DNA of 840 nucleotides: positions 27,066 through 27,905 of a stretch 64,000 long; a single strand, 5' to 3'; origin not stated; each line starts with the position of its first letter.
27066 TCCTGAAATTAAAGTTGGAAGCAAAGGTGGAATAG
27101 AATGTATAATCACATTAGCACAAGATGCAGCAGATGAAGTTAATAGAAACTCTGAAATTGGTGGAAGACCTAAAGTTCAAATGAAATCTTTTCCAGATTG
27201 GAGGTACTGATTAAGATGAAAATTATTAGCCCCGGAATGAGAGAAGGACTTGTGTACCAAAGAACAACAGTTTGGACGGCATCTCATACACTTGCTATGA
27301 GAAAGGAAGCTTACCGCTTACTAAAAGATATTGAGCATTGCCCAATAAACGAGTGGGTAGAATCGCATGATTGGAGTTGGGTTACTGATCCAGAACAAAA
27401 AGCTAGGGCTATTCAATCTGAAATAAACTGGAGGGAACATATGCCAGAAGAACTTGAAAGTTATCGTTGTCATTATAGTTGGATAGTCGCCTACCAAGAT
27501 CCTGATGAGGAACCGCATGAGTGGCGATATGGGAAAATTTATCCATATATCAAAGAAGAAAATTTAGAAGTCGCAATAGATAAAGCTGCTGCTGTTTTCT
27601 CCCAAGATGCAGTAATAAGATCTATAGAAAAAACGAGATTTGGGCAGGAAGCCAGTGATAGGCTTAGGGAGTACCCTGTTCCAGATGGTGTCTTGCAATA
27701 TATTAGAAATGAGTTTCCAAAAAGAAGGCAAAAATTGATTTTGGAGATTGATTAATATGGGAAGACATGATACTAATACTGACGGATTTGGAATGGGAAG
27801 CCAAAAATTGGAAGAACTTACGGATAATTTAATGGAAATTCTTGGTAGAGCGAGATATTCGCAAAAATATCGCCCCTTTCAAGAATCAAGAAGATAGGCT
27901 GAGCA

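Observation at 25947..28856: Second AT-rich islet next to tRNA-Ser: three or four co-directional genes of unknown function behind a TrmB regulator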

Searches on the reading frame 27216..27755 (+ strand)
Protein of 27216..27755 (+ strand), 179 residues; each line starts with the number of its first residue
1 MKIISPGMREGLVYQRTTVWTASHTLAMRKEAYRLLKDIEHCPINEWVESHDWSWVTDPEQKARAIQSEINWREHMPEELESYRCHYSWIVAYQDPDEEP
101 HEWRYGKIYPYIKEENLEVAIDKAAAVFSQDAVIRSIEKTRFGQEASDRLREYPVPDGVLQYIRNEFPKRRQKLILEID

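Call 6: search_protein_families(library=pfam, proteins=[window:27216-27755:+], max_evalue=0.1)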
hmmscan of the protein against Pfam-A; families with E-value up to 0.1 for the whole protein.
window:27216-27755:+ (179 aa): 0 families

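Call 8: search_protein_families(library=phrogs, proteins=[window:27216-27755:+], max_evalue=1)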
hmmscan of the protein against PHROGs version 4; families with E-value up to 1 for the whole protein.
window:27216-27755:+ (179 aa): 2 families
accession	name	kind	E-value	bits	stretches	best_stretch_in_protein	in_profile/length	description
phrog_6752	-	unknown function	0.15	13.3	1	69-95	41-67/73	-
phrog_5545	-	unknown function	0.19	12.9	1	53-78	38-63/68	-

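Call 9: search_protein_families(library=padloc, proteins=[window:27216-27755:+], max_evalue=1)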
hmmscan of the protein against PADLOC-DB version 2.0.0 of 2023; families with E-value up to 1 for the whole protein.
window:27216-27755:+ (179 aa): 0 families

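Call 10: search_protein_families(library=ncbifam, proteins=[window:27216-27755:+], max_evalue=1)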
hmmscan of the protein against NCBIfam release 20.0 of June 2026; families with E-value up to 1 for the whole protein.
window:27216-27755:+ (179 aa): 0 families

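Call 11: find_encoding_contigs(protein=window:27216-27755:+, flank=10000, max_places=10)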
Protein window:27216-27755:+ (179 aa): 12 contigs read that carry it; 10 places shown.
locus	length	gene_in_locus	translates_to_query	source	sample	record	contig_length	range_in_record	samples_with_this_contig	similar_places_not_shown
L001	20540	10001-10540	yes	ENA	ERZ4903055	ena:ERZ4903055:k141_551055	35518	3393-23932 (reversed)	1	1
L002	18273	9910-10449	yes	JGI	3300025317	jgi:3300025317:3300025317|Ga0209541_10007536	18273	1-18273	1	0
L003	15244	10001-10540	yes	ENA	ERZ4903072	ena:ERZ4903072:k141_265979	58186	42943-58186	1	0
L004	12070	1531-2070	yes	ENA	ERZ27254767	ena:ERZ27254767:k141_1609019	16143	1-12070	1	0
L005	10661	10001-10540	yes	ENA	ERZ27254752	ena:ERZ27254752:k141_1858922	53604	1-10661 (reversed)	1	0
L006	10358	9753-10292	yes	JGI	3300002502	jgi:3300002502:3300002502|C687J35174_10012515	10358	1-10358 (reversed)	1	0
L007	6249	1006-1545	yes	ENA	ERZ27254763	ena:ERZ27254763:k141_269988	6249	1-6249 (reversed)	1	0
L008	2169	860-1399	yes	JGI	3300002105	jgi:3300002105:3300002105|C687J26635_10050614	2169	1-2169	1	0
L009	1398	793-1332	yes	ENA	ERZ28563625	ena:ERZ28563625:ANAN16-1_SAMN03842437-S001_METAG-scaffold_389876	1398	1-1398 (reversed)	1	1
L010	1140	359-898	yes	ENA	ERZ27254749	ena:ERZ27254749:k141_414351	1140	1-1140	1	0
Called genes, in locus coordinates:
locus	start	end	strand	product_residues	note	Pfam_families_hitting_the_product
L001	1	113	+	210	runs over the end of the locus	-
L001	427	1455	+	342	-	PF01142:TruD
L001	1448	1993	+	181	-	-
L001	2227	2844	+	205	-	-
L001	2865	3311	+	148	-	PF00856:SET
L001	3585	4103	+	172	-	PF01936:NYN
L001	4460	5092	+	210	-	PF00227:Proteasome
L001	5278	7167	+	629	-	PF17214:KH_TffA, PF07650:KH_2 (weak), PF00753:Lactamase_B, PF16661:Lactamase_B_6, PF23023:Anti-Pycsar_Apyc1 (faint), PF12706:Lactamase_B_2, PF10996:Beta-Casp, PF07521:RMMBL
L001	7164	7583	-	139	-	-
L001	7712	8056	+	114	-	-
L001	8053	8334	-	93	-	-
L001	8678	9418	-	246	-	PF01978:TrmB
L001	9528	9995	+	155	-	-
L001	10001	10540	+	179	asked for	-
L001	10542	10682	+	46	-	-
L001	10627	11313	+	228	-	-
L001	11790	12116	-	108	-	-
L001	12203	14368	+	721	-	PF01261:AP_endonuc_2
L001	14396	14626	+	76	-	-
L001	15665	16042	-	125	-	PF01201:Ribosomal_S8e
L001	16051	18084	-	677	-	PF01078:Mg_chelatase, PF20030:bpMoxR (faint), PF07728:AAA_5 (faint), PF00158:Sigma54_activat, PF20436:LonB_AAA-LID, PF05362:Lon_C, PF13541:ChlI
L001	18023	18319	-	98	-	-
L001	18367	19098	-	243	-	PF02616:SMC_ScpA, PF04824:Rad21_Rec8 (weak)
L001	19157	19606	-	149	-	-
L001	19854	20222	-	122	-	-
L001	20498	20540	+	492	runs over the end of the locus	PF02885:Glycos_trans_3N, PF00591:Glycos_transf_3, PF07831:PYNP_C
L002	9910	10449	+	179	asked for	-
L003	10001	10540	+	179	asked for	-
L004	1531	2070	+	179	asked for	-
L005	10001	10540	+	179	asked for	-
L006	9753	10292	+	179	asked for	-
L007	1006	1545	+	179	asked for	-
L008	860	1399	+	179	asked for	-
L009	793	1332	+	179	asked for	-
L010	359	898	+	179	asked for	-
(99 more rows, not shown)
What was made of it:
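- The window's neighbours are housekeeping genes (call 11).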

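Call 16: find_homologous_proteins(query=window:27216-27755:+, max_evalue=0.01)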
Query window:27216-27755:+ (179 aa): 11 proteins with E <= 0.01 among 41 candidates.
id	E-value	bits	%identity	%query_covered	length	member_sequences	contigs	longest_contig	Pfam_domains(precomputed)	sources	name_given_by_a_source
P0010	1.7e-116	404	99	100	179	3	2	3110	-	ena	-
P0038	1.5e-92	327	81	100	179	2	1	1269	-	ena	-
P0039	8.7e-81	288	73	100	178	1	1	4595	-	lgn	-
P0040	8.7e-81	288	73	100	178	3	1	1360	-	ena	-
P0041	1.4e-78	281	70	100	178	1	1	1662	-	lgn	-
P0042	4.4e-78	279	70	100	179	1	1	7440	-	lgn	-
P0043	2.1e-77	277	69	100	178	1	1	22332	-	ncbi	-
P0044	1.3e-76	275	66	100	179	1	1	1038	-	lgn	-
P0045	2.3e-68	248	67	100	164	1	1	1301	-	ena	-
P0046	4.8e-50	188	50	100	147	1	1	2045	-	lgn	-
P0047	4.9e-49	185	72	65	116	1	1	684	-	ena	-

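Call 18: find_encoding_contigs(protein=P0043, flank=10000, max_places=4)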
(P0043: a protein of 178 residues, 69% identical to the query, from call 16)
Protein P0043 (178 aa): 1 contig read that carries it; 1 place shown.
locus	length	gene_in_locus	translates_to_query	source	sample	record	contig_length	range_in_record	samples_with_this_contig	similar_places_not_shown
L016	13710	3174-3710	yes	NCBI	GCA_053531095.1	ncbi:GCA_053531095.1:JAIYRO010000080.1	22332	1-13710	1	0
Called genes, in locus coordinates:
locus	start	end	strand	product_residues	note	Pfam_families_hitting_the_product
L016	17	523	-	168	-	PF01850:PIN, PF16289:PIN_12 (weak)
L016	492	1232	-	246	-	PF01978:TrmB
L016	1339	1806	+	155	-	-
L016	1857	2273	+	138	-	-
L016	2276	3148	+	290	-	-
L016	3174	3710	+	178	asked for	-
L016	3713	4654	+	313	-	-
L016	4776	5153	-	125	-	PF00293:NUDIX, PF14815:NUDIX_4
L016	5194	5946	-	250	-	PF01978:TrmB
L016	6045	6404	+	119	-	-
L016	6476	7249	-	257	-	PF03372:Exo_endo_phos, PF14529:Exo_endo_phos_2 (faint)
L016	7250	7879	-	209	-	PF01909:NTP_transf_2, PF18765:Polbeta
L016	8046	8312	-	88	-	-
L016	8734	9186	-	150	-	-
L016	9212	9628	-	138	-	-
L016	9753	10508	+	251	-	PF01978:TrmB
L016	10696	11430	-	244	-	PF01978:TrmB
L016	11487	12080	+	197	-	-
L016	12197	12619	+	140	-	PF01850:PIN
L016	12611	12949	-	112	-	-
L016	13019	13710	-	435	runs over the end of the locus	PF03193:RsgA_GTPase (faint), PF00009:GTP_EFTU, PF09173:eIF2_C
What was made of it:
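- L016 carries several such modules among PIN, NUDIX and nucleotidyltransferase genes (call 18).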

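Call 19: find_encoding_contigs(protein=P0042, flank=10000, max_places=4)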
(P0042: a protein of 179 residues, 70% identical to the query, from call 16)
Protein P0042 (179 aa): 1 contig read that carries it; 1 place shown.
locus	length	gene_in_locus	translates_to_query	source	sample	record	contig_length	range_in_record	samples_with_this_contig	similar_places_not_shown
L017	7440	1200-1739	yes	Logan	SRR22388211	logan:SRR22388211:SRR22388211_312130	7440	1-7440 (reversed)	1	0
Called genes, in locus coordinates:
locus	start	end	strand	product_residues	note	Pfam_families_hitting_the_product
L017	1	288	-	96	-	?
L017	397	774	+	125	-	-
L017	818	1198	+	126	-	-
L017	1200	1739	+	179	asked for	-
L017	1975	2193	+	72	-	-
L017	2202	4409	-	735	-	PF01751:Toprim, PF01131:Topoisom_bac, PF01396:Zn_ribbon_Top1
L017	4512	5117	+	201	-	PF01928:CYTH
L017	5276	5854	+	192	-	PF00827:Ribosomal_L15e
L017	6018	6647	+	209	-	PF00227:Proteasome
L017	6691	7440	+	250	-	?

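Call 20: find_encoding_contigs(protein=P0039, flank=10000, max_places=4)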
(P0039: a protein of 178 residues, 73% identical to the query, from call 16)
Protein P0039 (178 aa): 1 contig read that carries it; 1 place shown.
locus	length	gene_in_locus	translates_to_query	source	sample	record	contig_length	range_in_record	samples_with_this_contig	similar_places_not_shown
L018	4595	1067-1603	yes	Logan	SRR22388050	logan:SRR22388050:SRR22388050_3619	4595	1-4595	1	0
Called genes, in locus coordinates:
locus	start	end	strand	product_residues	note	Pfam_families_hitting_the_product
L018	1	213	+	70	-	?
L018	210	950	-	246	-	PF01978:TrmB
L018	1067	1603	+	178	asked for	-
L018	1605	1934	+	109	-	-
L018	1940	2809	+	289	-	-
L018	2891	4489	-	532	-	-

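Call 34: find_related_loci(query=L001:8678-9418:-, collection=genome_contigs, flank=8000)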
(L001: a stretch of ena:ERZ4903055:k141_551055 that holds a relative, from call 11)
Query L001:8678-9418:- (246 aa) in genome_contigs; peptide patterns used: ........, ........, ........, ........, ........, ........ (x = any residue, [..] = any of these).
157 stretches matched a pattern; 21 encode a relative of the query (tblastn E <= 1e-3); 21 distinct loci.
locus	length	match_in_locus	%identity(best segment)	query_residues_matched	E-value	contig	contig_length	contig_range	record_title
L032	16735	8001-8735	97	1-245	5e-157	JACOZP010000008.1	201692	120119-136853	MAG: Candidatus Woesearchaeota archaeon isolate NC_groundwater_208_Ag_S-0.1um_42_19 S4_GD2017_2_S1_scaffold_405, whole g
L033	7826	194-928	87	1-245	1e-142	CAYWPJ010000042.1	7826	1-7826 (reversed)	MAG TPA_asm: uncultured Methanosarcinales archaeon isolate binchicken_co266_71 genome assembly, contig: NODE_19184_lengt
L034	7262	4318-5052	81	1-245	7e-136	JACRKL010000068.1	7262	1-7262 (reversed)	MAG: Candidatus Woesearchaeota archaeon isolate NC_groundwater_1854_Pr3_B-0.1um_45_49 SR-2_scaffold_141_2302944, whole g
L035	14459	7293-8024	75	1-244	1e-124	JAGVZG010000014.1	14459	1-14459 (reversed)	Candidatus Woesearchaeota archaeon isolate RIFCSPHIGHO2_02_FULL_30_43 rifcsphigho2_02_scaffold_13137, whole genome shotg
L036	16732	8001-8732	74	1-244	1e-123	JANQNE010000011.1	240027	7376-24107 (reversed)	MAG: Candidatus Nanoarchaeia archaeon isolate PL23a_bin.30 k99_3809467, whole genome shotgun sequence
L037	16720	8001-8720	54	5-244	6e-88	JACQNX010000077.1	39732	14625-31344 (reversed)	MAG: Candidatus Aenigmatarchaeota archaeon isolate NC_groundwater_1266_Ag_S-0.2um_44_80 S_p2_S4_coassembly_k141_3691202,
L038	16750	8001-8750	41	1-246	1e-55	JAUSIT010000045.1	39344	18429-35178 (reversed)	MAG: Nanoarchaeota archaeon isolate E14_metabat.bin.268 E14_k141_218926, whole genome shotgun sequence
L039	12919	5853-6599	42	1-244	2e-53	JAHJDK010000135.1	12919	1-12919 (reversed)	MAG: Nanoarchaeota archaeon isolate Modern_marine.mb.57 Modern_marine.mb.57_k141_1310791, whole genome shotgun sequence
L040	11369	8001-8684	40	6-244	4e-53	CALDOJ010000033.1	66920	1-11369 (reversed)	MAG TPA_asm: Candidatus Woesearchaeota archaeon isolate ERR2206790_bin.73_CONCOCT_v1.1_MAG genome assembly, contig: ERZ8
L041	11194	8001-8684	38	4-244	1e-52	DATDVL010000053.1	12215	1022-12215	MAG TPA_asm: Candidatus Nanoarchaeia archaeon isolate SMAG_U8083 k141_1158523, whole genome shotgun sequence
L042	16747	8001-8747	40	1-244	3e-51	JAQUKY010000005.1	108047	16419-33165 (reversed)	MAG: Candidatus Nanoarchaeia archaeon isolate STD1_118 NODE_374_length_108047_cov_10.829188_Sandtown_D1, whole genome sh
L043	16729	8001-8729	38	6-244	1e-49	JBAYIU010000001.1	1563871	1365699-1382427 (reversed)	MAG: Candidatus Woesearchaeota archaeon isolate SO_2016_GW1_38 scaffold00001_OW334_2016, whole genome shotgun sequence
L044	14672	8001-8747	39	1-244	8e-49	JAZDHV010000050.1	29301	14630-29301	MAG: Candidatus Woesearchaeota archaeon isolate MEGAHIT-group-0.358 k141_5070879, whole genome shotgun sequence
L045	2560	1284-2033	35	1-244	2e-43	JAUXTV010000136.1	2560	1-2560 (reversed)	MAG: Candidatus Woesearchaeota archaeon isolate C13_metabat.bin.27_sub C13_k141_131969, whole genome shotgun sequence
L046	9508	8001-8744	35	1-244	9e-40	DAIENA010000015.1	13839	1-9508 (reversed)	MAG TPA_asm: archaeon isolate clean1986 NODE_15_length_13839_cov_13.047086, whole genome shotgun sequence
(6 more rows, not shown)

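Call 38: find_related_loci(query=A1, collection=viral_contigs, flank=8000)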
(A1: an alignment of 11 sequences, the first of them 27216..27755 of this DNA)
Query A1 (179 aa) in viral_contigs; peptide patterns used: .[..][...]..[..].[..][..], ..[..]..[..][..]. (x = any residue, [..] = any of these).
39 stretches matched a pattern, but none encodes a relative of the query by tblastn (E <= 1e-3).

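Call 40: find_related_loci(query=L001:8678-9418:-, collection=viral_contigs, flank=8000)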
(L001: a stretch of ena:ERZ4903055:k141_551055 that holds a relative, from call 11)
Query L001:8678-9418:- (246 aa) in viral_contigs; peptide patterns used: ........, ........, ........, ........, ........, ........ (x = any residue, [..] = any of these).
10 stretches matched a pattern, but none encodes a relative of the query by tblastn (E <= 1e-3).

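Call 41: find_related_loci(query=A1, collection=metagenome_contigs, flank=8000)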
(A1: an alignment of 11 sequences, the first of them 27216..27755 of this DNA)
Query A1 (179 aa) in metagenome_contigs; peptide patterns used: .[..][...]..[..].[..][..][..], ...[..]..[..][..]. (x = any residue, [..] = any of these).
114 stretches matched a pattern; 1 encode a relative of the query (tblastn E <= 1e-3); 1 distinct loci.
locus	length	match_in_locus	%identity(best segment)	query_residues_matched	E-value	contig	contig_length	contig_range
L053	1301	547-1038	67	1-179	2e-84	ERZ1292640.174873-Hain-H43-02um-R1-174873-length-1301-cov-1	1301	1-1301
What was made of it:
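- Tried and rejected: Metagenome scan with g2: one extra locus (call 41).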

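Call 44: search_solved_structures(query=A1, max_evalue=10)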
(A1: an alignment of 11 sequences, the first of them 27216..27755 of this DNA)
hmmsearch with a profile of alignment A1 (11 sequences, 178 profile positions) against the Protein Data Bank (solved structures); distinct sequences matched with E-value up to 10: 8.
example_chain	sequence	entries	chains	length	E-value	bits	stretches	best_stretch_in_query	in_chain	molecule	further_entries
3a4k_A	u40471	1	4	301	0.0037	20.3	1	37-131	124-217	Type-2 restriction enzyme HindIII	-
2e52_A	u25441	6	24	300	0.0038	20.2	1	37-131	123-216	Type II restriction enzyme HindIII | Type-2 restriction enzyme HindIII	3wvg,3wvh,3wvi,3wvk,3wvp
9d7j_A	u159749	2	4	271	0.83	12.6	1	10-66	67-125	Oxidoreductase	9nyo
8rxb_E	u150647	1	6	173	1.1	12.2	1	68-111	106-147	Regulator of nonsense transcripts 1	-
2iyk_A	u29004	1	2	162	1.2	12.1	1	68-110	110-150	REGULATOR OF NONSENSE TRANSCRIPTS 1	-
5lj5_O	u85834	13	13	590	2.2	11.2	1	41-81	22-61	Pre-mRNA-splicing factor CEF1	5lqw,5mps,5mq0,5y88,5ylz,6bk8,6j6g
5lj3_O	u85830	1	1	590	4.1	10.4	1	41-81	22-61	CEF1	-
6exn_O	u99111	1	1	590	4.6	10.2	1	41-81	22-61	Pre-mRNA-splicing factor CEF1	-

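Call 45: search_solved_structures(query=L001:8678-9418:-, max_evalue=1)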
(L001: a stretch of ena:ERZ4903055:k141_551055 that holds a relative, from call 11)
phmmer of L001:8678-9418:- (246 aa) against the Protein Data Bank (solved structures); distinct sequences matched with E-value up to 1: 3.
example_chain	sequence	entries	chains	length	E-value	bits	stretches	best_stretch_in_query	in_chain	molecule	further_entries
3qph_A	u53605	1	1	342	0.00015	24.6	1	6-137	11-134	TrmB, a global transcription regulator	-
1sfx_A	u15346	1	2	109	0.024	17.3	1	5-93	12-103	Conserved hypothetical protein AF2008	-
2koe_A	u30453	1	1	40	0.6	12.7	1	202-238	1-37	human cannabinoid receptor 1 - helix 7/8 peptide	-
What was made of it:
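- On TrmB family transcription regulator: PDB 3qph TrmB at 1.5e-4 (call 45).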

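Call 48: search_solved_structures(query=A1, max_evalue=0.01, show_alignments=1)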
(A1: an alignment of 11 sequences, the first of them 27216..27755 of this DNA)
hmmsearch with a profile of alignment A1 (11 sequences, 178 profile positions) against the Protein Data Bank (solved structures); distinct sequences matched with E-value up to 0.01: 2.
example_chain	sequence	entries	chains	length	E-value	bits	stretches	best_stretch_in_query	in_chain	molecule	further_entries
3a4k_A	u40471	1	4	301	0.0037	20.3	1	37-131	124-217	Type-2 restriction enzyme HindIII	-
2e52_A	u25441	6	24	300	0.0038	20.2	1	37-131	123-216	Type II restriction enzyme HindIII | Type-2 restriction enzyme HindIII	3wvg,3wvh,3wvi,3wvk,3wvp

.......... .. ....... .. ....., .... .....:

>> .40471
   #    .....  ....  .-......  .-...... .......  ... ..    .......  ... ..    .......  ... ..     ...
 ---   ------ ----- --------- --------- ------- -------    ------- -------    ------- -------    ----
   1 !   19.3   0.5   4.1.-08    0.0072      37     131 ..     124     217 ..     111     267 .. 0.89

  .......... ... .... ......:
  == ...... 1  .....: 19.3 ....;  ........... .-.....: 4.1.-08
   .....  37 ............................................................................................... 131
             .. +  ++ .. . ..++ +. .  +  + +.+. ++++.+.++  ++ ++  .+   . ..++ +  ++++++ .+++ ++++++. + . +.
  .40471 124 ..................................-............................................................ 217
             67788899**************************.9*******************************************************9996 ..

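Call 62: search_protein_representatives(alignment_id=A4)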
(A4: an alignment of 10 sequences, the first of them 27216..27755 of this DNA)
Query: 10 sequences, 179 profile positions. Proteins with E-value up to 0.001 (for the whole library): 6; up to 1e-10: 4; up to 1e-30: 1. The best 6 are listed.
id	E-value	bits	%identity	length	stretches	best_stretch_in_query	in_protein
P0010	5.5e-100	348.7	-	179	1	1-179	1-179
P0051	1.3e-26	109.7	-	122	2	85-179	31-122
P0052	9.9e-13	64.5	-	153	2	103-179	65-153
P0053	2.3e-12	63.3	-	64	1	134-177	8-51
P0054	8.7e-06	41.9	-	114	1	116-179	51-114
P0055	3.2e-05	40.0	-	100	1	117-178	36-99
